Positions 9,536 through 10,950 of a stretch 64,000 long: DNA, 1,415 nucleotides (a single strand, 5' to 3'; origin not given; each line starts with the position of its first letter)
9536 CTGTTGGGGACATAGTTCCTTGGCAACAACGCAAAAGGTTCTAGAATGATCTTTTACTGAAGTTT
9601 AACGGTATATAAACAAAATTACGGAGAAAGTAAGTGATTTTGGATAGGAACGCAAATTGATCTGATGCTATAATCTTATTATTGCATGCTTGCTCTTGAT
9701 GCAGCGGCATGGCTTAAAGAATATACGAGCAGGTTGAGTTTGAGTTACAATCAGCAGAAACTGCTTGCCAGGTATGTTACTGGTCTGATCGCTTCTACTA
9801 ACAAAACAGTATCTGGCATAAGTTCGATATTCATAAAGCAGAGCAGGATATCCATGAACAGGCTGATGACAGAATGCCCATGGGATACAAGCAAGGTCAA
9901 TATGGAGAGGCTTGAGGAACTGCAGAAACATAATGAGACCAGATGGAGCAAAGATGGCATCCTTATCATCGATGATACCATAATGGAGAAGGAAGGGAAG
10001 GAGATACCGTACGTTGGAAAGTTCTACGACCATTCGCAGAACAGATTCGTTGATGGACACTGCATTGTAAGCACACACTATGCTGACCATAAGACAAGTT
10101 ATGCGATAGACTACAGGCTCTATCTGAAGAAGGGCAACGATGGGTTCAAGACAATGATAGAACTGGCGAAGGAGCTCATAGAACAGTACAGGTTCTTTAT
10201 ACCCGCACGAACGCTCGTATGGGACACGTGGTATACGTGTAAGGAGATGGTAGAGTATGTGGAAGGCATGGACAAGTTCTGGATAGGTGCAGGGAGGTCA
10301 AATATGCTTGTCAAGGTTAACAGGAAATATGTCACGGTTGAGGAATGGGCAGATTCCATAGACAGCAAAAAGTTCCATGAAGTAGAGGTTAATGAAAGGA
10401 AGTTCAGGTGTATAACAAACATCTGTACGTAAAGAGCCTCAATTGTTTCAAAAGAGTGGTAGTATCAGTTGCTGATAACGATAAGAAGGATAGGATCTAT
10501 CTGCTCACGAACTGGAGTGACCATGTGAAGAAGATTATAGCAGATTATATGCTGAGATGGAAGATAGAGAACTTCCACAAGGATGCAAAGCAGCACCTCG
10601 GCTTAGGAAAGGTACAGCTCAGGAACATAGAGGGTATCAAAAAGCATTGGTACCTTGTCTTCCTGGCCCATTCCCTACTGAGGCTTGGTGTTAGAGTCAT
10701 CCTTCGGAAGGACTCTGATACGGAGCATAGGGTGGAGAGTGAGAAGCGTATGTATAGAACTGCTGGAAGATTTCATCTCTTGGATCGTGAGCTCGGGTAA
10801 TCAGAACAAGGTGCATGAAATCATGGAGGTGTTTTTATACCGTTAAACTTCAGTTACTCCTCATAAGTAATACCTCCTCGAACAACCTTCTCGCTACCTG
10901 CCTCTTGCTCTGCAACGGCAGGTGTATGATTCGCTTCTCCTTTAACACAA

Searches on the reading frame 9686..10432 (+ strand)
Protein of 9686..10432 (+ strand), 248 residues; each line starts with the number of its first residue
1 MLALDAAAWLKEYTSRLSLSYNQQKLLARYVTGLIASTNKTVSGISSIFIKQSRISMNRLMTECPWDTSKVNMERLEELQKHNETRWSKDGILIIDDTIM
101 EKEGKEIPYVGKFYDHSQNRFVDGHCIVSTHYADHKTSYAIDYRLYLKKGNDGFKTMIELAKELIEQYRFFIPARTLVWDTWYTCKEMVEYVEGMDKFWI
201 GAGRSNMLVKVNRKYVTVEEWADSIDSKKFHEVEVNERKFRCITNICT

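Call 10: search_protein_families(library=pfam, proteins=[window:9686-10432:+], max_evalue=0.01)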
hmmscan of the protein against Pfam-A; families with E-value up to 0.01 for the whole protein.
window:9686-10432:+ (248 aa): 2 families
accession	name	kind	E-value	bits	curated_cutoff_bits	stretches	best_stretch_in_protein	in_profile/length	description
PF13546.12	DDE_5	-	1.4e-14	54.7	27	1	23-206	11-211/272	DDE superfamily endonuclease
PF01609.27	DDE_Tnp_1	-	0.0056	16.9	23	1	87-220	1-116/200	Transposase DDE domain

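Call 11: search_protein_families(library=ncbifam, proteins=[window:9686-10432:+], max_evalue=0.01)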
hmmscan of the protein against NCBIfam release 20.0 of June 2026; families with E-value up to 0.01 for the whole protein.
window:9686-10432:+ (248 aa): 4 families
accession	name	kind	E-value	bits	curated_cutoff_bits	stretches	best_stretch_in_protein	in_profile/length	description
NF033540.2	transpos_IS701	equivalog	5.7e-37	127.9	150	1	19-238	13-255/363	IS701 family transposase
NF049921.1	transpos_IS701_2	equivalog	5.9e-23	81.8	250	1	29-224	4-197/318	IS701 family transposase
NF049999.1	transpos_IS701_3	equivalog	1.3e-17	63.8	170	1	25-196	23-201/412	IS701 family transposase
NF049925.1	transpos_IS4_4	equivalog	1.9e-13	50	250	2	84-156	96-166/449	IS4 family transposase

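Call 18: find_encoding_contigs(protein=window:9686-10432:+, flank=3000, max_places=10)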
Protein window:9686-10432:+ (248 aa): 8 contigs read that carry it; 4 places shown.
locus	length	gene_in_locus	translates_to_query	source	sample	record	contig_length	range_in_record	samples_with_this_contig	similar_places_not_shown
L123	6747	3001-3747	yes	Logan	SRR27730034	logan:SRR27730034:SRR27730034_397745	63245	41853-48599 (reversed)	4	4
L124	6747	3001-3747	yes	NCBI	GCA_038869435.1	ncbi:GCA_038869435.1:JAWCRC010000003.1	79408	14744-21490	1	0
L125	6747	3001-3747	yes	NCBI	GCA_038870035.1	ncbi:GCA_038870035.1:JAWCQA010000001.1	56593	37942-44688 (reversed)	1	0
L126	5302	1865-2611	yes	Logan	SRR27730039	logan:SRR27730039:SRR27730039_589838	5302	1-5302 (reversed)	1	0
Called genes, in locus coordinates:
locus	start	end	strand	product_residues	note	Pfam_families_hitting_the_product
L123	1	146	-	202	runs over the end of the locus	PF02810:SEC-C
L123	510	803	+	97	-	PF11535:Calci_bind_CcbP (faint)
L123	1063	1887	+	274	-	PF09407:AbiEi_1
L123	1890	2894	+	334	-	PF08843:AbiEii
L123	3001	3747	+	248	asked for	PF13546:DDE_5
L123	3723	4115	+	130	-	PF01609:DDE_Tnp_1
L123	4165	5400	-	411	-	PF02441:Flavoprotein, PF04127:DFP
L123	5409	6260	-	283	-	PF02548:Pantoate_transf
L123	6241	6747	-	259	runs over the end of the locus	PF02006:PPS_PS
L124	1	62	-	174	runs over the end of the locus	PF02810:SEC-C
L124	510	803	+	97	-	PF11535:Calci_bind_CcbP (faint)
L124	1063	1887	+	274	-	PF09407:AbiEi_1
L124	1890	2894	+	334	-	PF08843:AbiEii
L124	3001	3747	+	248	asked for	PF13546:DDE_5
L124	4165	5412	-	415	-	PF02441:Flavoprotein, PF04127:DFP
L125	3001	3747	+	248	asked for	PF13546:DDE_5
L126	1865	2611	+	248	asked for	PF13546:DDE_5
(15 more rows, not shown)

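Call 47: find_homologous_proteins(query=window:9686-10432:+)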
Query window:9686-10432:+ (248 aa): 21 proteins with E <= 0.001 among 275 candidates.
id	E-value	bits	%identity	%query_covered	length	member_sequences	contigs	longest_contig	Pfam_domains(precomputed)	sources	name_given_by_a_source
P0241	2.0e-153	527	100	93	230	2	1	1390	PF13546.13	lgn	-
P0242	7.3e-130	450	82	98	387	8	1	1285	PF01609.28,PF04693.18,PF13546.13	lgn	-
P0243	3.0e-95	337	62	97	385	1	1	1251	PF01609.28,PF04693.18,PF13546.13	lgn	-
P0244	3.6e-95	337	62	96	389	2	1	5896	PF01609.28,PF04693.18,PF13546.13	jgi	jgi:SRSO17 transposase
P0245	5.7e-95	336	62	97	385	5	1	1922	PF01609.28,PF04693.18,PF13546.13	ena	-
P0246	5.1e-94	333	76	78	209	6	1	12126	PF13546.13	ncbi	ncbi:MAG: transposase [Nitrososphaerales archaeon]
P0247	2.0e-79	285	61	83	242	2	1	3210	PF13546.13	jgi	jgi:hypothetical protein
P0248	1.3e-73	266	88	55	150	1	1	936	PF13546.13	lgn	-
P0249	2.0e-70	256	48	96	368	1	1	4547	PF01609.28,PF04693.18,PF13546.13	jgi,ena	-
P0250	3.9e-70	255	49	96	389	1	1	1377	PF01609.28,PF04693.18,PF13546.13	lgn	-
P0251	9.1e-70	253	50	98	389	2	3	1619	PF01609.28,PF04693.18,PF13546.13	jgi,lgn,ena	-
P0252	4.0e-69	251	48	96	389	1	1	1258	PF01609.28,PF13546.13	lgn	-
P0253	2.1e-67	246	45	95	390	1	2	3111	PF01609.28,PF04693.18,PF13546.13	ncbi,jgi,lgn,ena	-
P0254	7.2e-64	234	51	86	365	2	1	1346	PF01609.28,PF04693.18,PF13546.13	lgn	-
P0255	6.9e-62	228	45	97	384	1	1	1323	PF01609.28,PF04693.18,PF13546.13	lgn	-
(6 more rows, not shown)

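Call 48: find_encoding_contigs(protein=P0242, flank=3000, max_places=4)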
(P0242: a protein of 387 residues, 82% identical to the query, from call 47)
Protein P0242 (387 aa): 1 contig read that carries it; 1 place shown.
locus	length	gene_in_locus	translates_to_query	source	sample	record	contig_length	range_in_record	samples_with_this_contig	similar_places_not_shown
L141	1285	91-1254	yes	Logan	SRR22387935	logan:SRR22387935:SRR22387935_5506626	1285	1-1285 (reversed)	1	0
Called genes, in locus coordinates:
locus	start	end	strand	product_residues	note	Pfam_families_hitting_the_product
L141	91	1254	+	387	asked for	PF13546:DDE_5, PF01609:DDE_Tnp_1, PF04693:DDE_Tnp_2 (weak)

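Call 49: find_encoding_contigs(protein=P0244, flank=3000, max_places=4)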
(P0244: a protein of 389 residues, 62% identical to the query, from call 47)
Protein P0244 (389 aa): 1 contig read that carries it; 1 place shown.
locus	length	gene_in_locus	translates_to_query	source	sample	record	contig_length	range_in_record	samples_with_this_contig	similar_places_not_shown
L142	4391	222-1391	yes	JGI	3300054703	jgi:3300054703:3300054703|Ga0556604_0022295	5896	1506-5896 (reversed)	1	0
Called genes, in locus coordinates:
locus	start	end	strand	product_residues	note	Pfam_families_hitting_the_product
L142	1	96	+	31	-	?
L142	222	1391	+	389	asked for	PF13546:DDE_5, PF04693:DDE_Tnp_2 (faint), PF01609:DDE_Tnp_1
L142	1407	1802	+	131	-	-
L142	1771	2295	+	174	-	PF01835:MG2 (weak)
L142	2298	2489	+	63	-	-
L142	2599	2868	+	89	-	-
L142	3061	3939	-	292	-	PF04055:Radical_SAM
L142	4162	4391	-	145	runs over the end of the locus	PF01161:PBP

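Call 50: find_encoding_contigs(protein=P0246, flank=3000, max_places=4)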
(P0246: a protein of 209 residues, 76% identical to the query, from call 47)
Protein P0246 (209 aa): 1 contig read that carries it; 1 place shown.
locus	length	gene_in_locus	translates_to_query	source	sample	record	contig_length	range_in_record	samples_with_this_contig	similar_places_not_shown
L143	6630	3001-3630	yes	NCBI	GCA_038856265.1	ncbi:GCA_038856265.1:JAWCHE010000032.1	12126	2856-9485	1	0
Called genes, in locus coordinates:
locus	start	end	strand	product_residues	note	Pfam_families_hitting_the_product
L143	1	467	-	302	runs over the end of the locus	PF00535:Glycos_transf_2, PF13641:Glyco_tranf_2_3 (weak)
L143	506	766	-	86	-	-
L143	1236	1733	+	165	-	-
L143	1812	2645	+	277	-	-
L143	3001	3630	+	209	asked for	PF13546:DDE_5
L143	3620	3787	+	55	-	-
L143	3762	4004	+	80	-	-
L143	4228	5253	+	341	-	PF06849:DUF1246, PF06973:DUF1297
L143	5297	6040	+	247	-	-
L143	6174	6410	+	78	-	-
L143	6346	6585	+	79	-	-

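Call 55: find_encoding_contigs(protein=P0249, flank=2500, max_places=4)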
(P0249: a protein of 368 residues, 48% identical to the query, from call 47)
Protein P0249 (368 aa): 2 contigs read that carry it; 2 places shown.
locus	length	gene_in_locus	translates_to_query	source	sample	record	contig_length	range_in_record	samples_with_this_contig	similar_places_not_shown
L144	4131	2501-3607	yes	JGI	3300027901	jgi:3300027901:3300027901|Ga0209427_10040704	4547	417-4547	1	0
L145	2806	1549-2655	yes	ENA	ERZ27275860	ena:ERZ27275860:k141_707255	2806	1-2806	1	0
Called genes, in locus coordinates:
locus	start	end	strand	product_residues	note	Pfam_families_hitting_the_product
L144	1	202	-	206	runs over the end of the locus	?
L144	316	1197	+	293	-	PF00665:rve, PF13683:rve_3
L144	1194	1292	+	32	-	-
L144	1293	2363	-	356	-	PF01609:DDE_Tnp_1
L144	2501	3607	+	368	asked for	PF13546:DDE_5, PF01609:DDE_Tnp_1, PF04693:DDE_Tnp_2 (weak)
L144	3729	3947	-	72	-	PF14438:SM-ATX (weak), PF01423:LSM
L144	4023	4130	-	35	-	?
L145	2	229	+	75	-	?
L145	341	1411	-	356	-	PF01609:DDE_Tnp_1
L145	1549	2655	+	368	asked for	PF13546:DDE_5, PF01609:DDE_Tnp_1, PF04693:DDE_Tnp_2 (weak)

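Call 56: find_encoding_contigs(protein=P0253, flank=2500, max_places=4)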
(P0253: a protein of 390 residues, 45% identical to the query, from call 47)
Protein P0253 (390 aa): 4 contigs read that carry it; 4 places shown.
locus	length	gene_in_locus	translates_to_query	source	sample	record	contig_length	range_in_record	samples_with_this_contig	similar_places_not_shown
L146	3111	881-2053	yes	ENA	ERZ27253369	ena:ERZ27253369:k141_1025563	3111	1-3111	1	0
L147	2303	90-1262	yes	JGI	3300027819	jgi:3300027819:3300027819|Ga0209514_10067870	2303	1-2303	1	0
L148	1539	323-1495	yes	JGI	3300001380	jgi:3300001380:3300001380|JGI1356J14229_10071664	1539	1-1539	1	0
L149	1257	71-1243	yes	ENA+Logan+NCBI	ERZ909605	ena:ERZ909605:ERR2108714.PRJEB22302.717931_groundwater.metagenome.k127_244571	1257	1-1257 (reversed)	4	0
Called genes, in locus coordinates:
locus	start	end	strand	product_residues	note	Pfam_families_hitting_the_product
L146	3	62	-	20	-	?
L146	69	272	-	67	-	-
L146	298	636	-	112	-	-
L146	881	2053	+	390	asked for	PF13546:DDE_5, PF01609:DDE_Tnp_1, PF04693:DDE_Tnp_2 (weak)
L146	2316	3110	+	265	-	?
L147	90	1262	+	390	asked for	PF13546:DDE_5, PF01609:DDE_Tnp_1, PF04693:DDE_Tnp_2 (weak)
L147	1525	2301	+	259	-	?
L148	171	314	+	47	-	-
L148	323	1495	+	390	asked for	PF13546:DDE_5, PF01609:DDE_Tnp_1, PF04693:DDE_Tnp_2 (weak)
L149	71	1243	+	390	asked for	PF13546:DDE_5, PF01609:DDE_Tnp_1, PF04693:DDE_Tnp_2 (weak)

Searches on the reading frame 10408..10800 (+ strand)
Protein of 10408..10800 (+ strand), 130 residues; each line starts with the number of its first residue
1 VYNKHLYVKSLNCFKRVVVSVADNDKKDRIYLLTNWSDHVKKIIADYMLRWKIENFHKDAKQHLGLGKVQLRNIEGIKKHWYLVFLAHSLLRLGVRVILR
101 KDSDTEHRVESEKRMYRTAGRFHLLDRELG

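Call 10: search_protein_families(library=pfam, proteins=[window:10408-10800:+], max_evalue=0.01)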
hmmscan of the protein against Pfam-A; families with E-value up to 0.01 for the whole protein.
window:10408-10800:+ (130 aa): 4 families
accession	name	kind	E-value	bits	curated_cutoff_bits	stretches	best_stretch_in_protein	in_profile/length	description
PF01609.27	DDE_Tnp_1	-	7.9e-09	36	23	1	30-90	140-200/200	Transposase DDE domain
PF04693.18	DDE_Tnp_2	-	0.0014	18.4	20.2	1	23-89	247-311/327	Archaeal putative transposase ISC1217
PF13701.12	DDE_Tnp_1_4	-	0.0022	16.8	34.7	1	15-94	291-373/435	Transposase DDE domain group 1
PF09245.15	MA-Mit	-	0.0093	15.9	31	0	13-84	16-78/214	Mycoplasma arthritidis-derived mitogen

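Call 11: search_protein_families(library=ncbifam, proteins=[window:10408-10800:+], max_evalue=0.01)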
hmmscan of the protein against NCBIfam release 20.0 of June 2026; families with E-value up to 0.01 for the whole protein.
window:10408-10800:+ (130 aa): 11 families
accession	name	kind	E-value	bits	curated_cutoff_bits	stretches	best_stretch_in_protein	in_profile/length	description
NF033540.2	transpos_IS701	equivalog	3.9e-16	59.3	150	1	21-93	287-361/363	IS701 family transposase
NF049999.1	transpos_IS701_3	equivalog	4.9e-14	52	170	1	4-93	265-359/412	IS701 family transposase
NF049925.1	transpos_IS4_4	equivalog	1.6e-12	46.9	250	1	18-96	291-372/449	IS4 family transposase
NF033592.1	transpos_IS4_1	equivalog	1.8e-12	47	115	1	18-93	252-330/332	IS4 family transposase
NF049921.1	transpos_IS701_2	equivalog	5.2e-10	39.2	250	1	7-90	204-286/318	IS701 family transposase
NF033591.1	transpos_IS4_2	equivalog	7.5e-09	35.1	152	1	16-93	204-279/340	IS4 family transposase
NF033590.1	transpos_IS4_3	equivalog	1.1e-06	27.9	160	1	37-94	265-323/405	IS4 family transposase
NF033559.2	transpos_IS1634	equivalog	6.7e-06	25.4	100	1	31-122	362-450/483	IS1634 family transposase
NF033539.1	transpos_IS1380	equivalog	1.6e-05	23.7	180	1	8-102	280-383/419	IS1380 family transposase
NF033551.1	transpos_IS1182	equivalog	9.6e-05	21.4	270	1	42-93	433-485/488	IS1182 family transposase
NF041680.1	transp_NF041680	equivalog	0.00027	20.1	440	1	37-99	311-373/439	NF041680 family putative transposase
